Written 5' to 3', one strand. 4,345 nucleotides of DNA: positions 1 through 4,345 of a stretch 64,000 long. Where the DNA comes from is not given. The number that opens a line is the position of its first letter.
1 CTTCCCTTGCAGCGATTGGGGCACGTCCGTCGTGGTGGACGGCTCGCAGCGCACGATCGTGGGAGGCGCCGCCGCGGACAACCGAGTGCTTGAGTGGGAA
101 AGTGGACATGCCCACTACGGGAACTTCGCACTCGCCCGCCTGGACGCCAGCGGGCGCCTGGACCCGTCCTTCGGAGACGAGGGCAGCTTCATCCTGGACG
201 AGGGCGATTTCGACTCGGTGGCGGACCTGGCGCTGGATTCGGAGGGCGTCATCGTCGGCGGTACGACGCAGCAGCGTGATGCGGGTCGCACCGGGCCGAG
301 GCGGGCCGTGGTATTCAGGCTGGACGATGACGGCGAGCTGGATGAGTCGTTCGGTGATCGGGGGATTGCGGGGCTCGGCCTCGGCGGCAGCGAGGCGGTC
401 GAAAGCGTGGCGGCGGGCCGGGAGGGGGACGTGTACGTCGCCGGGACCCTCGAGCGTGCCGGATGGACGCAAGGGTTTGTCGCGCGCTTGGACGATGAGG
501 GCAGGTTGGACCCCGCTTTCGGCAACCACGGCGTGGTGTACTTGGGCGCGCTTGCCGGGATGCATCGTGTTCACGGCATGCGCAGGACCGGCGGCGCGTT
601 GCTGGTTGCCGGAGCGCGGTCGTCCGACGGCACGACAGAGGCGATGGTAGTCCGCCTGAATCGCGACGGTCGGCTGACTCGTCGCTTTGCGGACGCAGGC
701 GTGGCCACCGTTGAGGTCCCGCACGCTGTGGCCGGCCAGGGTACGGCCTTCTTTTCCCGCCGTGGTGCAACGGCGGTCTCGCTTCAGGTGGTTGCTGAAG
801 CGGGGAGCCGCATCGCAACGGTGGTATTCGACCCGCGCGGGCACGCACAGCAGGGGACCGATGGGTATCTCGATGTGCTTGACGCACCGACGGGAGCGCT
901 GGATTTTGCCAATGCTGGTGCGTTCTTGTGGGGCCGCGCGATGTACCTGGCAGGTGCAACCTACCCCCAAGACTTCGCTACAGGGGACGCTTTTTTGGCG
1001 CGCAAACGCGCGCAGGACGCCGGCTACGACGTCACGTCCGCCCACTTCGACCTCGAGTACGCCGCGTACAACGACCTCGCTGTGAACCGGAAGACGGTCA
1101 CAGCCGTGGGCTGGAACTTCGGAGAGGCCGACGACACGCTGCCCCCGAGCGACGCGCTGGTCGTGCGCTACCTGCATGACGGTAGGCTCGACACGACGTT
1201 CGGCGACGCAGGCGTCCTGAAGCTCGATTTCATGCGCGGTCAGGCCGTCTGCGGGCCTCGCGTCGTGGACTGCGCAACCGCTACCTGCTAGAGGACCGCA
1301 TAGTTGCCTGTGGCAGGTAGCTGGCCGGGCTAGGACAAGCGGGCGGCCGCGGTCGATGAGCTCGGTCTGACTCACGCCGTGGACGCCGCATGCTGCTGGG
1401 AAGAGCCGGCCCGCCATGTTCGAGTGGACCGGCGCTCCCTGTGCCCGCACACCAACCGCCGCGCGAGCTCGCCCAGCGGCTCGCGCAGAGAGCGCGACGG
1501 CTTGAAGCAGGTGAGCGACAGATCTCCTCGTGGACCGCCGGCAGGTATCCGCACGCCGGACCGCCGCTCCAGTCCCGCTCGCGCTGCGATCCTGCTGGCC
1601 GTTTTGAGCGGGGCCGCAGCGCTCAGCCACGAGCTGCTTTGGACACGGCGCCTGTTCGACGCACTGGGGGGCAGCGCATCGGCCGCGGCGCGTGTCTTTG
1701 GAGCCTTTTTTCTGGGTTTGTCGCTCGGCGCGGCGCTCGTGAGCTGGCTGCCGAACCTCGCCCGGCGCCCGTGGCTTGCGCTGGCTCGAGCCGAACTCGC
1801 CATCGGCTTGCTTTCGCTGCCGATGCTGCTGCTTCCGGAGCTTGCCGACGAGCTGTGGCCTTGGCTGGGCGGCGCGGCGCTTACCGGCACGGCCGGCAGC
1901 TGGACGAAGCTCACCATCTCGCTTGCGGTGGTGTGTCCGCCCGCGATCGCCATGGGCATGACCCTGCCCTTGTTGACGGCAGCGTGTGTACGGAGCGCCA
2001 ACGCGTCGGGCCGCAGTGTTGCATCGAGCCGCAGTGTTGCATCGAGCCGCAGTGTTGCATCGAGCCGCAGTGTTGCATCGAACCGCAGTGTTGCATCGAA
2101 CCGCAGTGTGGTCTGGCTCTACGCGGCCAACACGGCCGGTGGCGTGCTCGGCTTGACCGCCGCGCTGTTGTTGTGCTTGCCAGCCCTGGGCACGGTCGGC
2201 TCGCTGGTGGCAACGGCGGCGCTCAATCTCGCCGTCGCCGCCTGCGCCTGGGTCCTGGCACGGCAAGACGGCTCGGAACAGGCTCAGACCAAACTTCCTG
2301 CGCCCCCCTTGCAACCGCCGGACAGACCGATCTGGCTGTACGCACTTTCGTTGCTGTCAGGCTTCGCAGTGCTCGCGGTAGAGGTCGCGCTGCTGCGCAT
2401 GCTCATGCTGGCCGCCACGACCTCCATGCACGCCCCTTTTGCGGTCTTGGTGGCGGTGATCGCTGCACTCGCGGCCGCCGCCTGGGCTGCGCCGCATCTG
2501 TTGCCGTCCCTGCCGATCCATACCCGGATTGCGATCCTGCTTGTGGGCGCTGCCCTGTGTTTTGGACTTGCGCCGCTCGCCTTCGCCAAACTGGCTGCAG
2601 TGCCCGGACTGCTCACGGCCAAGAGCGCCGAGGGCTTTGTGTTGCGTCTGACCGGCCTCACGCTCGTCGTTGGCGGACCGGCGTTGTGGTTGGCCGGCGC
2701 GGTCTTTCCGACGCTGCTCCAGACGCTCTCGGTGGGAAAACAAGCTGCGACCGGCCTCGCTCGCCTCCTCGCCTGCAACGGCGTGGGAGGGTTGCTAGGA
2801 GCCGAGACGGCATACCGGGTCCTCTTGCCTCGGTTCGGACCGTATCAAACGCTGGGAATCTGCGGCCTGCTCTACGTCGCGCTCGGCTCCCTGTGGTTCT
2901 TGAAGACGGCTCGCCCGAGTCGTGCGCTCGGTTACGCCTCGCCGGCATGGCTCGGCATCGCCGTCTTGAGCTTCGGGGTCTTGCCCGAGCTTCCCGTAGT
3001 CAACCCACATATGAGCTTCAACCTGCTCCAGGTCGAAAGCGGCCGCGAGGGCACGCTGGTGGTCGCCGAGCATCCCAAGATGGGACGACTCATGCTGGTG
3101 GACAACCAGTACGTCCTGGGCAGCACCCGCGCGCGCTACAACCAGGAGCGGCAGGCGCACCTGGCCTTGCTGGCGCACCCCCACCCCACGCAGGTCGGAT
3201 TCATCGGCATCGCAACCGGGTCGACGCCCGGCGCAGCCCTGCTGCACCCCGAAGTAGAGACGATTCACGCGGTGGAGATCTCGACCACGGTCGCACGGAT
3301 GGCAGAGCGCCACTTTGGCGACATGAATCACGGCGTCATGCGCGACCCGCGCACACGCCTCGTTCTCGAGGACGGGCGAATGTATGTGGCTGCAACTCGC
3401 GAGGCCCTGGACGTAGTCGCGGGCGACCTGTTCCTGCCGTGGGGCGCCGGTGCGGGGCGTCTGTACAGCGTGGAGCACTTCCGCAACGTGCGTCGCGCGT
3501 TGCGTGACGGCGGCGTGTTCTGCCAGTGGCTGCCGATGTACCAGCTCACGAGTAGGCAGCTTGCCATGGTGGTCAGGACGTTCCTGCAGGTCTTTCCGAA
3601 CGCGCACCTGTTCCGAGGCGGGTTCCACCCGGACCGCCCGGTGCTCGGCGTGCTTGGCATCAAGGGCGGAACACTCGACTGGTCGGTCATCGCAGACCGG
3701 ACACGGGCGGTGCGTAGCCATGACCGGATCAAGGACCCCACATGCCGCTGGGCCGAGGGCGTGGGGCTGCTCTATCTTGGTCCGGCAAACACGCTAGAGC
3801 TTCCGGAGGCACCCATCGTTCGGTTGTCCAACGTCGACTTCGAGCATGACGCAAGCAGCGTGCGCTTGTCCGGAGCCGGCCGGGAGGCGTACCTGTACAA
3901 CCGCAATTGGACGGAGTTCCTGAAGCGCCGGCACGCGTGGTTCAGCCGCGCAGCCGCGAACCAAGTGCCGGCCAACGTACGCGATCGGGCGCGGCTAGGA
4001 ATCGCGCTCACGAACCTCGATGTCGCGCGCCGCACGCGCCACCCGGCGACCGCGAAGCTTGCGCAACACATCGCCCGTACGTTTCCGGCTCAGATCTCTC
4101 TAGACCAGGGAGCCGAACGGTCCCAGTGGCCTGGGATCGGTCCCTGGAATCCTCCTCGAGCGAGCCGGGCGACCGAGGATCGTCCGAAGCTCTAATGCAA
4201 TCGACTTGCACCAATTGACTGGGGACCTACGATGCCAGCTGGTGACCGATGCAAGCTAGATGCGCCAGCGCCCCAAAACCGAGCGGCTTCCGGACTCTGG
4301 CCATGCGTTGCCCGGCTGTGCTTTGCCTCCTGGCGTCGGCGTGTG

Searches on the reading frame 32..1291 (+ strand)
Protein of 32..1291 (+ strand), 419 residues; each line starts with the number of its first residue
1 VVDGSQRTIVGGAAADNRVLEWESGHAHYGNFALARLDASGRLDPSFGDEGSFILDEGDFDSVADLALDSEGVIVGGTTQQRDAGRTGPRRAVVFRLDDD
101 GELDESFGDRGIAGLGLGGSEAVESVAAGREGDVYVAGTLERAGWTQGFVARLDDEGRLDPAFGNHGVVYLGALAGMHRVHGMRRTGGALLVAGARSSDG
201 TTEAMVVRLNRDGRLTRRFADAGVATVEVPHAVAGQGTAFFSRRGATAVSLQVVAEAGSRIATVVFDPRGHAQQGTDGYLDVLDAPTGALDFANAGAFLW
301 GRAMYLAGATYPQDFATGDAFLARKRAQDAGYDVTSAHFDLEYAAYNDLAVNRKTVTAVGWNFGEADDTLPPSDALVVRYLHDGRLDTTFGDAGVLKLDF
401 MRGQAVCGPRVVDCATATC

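Call 10: search_protein_families(library=pfam, proteins=[window:32-1291:+], max_evalue=0.001)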
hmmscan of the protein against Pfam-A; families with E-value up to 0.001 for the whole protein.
window:32-1291:+ (419 aa): 1 family
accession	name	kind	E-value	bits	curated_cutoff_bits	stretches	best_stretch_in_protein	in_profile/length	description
PF17164.10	DUF5122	-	1.3e-14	54.6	27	0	31-47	20-36/36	Domain of unknown function (DUF5122) beta-propeller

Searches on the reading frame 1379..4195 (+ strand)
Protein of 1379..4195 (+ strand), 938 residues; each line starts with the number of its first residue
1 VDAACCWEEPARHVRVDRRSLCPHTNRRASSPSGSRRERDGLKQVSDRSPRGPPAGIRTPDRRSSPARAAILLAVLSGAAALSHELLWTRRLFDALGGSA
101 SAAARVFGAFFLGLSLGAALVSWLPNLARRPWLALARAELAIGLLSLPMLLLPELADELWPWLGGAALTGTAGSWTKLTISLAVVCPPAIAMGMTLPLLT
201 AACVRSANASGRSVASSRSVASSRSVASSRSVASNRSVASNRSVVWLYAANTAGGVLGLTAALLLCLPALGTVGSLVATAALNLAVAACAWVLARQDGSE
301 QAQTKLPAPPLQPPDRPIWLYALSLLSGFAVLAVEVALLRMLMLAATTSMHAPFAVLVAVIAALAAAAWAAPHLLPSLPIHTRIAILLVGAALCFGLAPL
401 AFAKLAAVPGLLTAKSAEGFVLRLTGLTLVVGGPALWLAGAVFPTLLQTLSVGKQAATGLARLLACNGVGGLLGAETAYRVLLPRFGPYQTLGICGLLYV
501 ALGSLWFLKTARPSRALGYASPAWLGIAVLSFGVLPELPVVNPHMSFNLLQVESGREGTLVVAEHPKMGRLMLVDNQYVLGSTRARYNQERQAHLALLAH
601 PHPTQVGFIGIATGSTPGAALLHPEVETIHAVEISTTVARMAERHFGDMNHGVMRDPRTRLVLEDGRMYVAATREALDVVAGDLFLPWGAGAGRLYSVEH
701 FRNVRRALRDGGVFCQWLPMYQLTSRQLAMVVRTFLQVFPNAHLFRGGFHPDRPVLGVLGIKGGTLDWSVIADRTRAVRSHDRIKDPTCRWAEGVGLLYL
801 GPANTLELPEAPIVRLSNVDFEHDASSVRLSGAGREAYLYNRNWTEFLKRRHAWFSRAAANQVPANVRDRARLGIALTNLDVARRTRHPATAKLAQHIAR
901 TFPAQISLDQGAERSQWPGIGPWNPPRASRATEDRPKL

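Call 10: search_protein_families(library=pfam, proteins=[window:1379-4195:+], max_evalue=0.001)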
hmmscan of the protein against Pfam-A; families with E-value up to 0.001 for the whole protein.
window:1379-4195:+ (938 aa): 1 family
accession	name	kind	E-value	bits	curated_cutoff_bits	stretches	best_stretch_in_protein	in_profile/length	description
PF01564.23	Spermine_synth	-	3.4e-17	63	22.9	1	589-743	5-157/186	Spermine/spermidine synthase domain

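Call 32: find_homologous_proteins(query=window:1379-4195:+, max_evalue=1e-20)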
Query window:1379-4195:+ (938 aa): 277 proteins with E <= 1e-20 among 8000 candidates; the best 120 are listed.
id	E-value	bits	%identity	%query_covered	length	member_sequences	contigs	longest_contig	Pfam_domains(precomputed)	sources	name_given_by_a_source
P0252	7.7e-268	909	54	93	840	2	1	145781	PF01564.24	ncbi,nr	ncbi:MAG: fused MFS/spermidine synthase [Myxococcales bacterium]|nr:fused MFS/spermidine synthase [M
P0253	5.0e-172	592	41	91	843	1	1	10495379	PF01564.24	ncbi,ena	-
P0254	3.8e-169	583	43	91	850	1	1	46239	PF01564.24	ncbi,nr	ncbi:MAG: hypothetical protein B7733_14735 [Myxococcales bacterium FL481]|nr:MAG: hypothetical prote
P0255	3.2e-163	563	41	89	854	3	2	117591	PF01564.24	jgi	-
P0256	1.0e-161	558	43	84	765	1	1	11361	PF01564.24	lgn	-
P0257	7.5e-161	555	42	83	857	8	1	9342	PF01564.24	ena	-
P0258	9.0e-159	548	41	91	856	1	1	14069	PF01564.24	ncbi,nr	ncbi:MAG: hypothetical protein QNK04_28320 [Myxococcota bacterium]|nr:hypothetical protein [Myxococc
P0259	2.0e-153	531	39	90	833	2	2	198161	PF01564.24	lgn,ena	-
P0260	3.0e-153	530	39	91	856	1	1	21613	PF01564.24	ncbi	-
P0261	2.8e-151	524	39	91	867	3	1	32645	PF01564.24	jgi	jgi:spermidine synthase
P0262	1.1e-148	515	40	88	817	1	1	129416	PF01564.24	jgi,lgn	jgi:spermidine synthase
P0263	1.9e-147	511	40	84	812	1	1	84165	PF01564.24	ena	-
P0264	4.1e-145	503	41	85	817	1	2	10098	PF01564.24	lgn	-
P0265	1.0e-137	479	36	92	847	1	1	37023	PF01564.24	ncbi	-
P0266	1.2e-137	479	36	90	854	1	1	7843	PF01564.24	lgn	-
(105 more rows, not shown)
